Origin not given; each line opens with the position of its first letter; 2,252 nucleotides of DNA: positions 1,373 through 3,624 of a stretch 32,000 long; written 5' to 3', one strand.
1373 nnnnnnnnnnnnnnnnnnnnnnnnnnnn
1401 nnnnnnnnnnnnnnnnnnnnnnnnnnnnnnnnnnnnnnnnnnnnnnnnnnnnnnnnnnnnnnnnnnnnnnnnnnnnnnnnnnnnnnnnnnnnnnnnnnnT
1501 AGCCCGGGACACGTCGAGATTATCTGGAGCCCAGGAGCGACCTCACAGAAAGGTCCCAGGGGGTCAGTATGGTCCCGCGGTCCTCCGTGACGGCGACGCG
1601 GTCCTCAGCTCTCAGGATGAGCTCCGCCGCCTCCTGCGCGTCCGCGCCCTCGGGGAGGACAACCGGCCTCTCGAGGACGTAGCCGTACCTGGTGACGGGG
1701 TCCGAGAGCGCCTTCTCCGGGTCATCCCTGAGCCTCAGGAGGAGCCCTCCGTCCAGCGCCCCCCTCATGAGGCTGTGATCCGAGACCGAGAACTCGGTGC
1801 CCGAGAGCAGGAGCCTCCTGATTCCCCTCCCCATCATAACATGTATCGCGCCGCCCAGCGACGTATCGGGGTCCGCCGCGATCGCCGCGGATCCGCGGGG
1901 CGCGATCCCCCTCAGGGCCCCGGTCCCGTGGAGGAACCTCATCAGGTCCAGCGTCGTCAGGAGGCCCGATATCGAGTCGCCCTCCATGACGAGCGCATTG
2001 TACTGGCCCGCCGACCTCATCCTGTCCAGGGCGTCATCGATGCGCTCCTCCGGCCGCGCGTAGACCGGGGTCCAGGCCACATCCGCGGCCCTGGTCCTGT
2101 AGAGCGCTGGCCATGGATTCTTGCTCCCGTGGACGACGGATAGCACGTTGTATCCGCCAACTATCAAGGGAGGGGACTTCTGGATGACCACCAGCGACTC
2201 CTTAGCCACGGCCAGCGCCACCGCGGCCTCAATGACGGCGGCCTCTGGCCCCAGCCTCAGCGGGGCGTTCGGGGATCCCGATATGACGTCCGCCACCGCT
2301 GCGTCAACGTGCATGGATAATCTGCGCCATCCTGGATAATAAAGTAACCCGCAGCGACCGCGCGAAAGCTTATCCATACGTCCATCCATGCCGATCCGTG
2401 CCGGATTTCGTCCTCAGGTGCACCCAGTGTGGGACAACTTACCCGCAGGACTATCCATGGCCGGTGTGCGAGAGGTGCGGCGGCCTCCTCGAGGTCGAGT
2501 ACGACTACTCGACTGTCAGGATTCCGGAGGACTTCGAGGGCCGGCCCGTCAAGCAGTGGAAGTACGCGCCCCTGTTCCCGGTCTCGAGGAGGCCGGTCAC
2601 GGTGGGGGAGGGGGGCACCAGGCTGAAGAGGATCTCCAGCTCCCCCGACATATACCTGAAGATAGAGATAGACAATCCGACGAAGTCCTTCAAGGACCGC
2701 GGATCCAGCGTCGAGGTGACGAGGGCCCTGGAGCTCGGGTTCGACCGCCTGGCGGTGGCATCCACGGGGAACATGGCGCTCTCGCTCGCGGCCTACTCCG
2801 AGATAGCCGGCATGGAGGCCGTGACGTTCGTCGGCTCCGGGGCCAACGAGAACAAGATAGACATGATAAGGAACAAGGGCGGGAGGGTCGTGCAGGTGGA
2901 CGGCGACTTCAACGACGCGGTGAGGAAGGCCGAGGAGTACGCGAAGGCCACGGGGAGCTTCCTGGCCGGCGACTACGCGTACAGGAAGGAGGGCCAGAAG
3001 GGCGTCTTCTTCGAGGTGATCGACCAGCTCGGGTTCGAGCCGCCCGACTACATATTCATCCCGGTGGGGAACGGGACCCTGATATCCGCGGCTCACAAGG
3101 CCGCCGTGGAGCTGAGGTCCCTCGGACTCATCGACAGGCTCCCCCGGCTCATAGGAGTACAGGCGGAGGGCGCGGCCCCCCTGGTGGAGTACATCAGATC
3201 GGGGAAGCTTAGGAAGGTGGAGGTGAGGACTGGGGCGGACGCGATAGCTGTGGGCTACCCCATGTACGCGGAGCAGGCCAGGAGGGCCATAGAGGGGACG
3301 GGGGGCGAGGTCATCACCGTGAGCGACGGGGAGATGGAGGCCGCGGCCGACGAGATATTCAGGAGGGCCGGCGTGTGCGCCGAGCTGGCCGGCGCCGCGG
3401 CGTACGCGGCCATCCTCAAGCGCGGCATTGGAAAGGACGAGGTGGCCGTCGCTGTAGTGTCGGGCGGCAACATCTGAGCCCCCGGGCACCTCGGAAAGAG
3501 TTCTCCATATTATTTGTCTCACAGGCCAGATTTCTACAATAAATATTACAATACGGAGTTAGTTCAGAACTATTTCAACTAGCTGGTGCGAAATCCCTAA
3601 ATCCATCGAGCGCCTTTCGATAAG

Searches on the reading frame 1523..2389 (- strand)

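Call 27: search_protein_families(library=pfam, proteins=[window:1523-2389:-], max_evalue=0.001)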
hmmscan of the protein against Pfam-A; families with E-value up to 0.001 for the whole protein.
window:1523-2389:- (289 aa): 1 family
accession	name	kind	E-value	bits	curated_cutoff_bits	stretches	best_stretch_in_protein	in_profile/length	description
PF00571.33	CBS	-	1.1e-12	48.5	24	1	103-154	3-56/57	CBS domain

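Call 33: search_protein_families(library=ncbifam, proteins=[window:1523-2389:-], max_evalue=0.00001)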
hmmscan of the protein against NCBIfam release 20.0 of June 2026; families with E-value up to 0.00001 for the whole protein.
window:1523-2389:- (289 aa): 0 families

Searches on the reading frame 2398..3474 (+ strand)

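Call 27: search_protein_families(library=pfam, proteins=[window:2398-3474:+], max_evalue=0.001)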
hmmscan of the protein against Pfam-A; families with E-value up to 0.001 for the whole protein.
window:2398-3474:+ (359 aa): 1 family
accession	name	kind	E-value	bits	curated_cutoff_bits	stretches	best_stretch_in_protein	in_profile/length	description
PF00291.31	PALP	-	2.4e-59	201.6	35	1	70-356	4-295/295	Pyridoxal-phosphate dependent enzyme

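Call 33: search_protein_families(library=ncbifam, proteins=[window:2398-3474:+], max_evalue=0.00001)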
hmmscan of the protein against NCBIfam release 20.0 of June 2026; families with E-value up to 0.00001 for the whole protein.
window:2398-3474:+ (359 aa): 33 families (the best 25 are shown)
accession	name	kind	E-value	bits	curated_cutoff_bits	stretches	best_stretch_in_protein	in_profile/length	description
NF006050.0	PRK08197.1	equivalog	1.5e-59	201.8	303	1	6-340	9-359/406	threonine synthase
NF004170.0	PRK05638.1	equivalog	2.6e-58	197.7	421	1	6-356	2-353/442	threonine synthase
NF006205.0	PRK08329.1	equivalog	1.6e-50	172.1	358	1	6-341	2-322/347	threonine synthase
NF005035.0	PRK06450.1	equivalog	1.2e-49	169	301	1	7-356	5-332/338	threonine synthase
TIGR00260.1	thrC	equivalog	1e-42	146.5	167.1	1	77-342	33-310/340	threonine synthase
NF004996.0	PRK06381.1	equivalog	1.5e-42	145.7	266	1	75-358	23-318/319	threonine synthase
TIGR01127.1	ilvA_1Cterm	equivalog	1.1e-31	110.2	378.75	1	83-359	15-286/380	threonine ammonia-lyase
NF006389.0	PRK08638.1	equivalog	9.7e-26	90.5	453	1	82-359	41-315/333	bifunctional threonine ammonia-lyase/L-serine ammonia-lyase TdcB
NF006094.0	PRK08246.1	subfamily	1.1e-25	90.7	331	1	82-359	36-304/310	serine/threonine dehydratase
NF006390.0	PRK08639.1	equivalog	3.4e-25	88.9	421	1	83-358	40-314/418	threonine ammonia-lyase IlvA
NF004771.0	PRK06110.1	equivalog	1.1e-22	80.5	317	1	84-359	37-307/323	threonine dehydratase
NF005292.0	PRK06815.1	equivalog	1.3e-22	80.2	371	1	81-358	34-307/320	threonine/serine dehydratase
NF009130.0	PRK12483.1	subfamily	2.2e-21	76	801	1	83-359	52-326/521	threonine ammonia-lyase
NF005600.0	PRK07334.1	equivalog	2.2e-21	75.9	496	1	83-359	43-312/408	threonine ammonia-lyase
TIGR02079.1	THD1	equivalog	1.3e-20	73.5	440.55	1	82-358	30-306/410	threonine ammonia-lyase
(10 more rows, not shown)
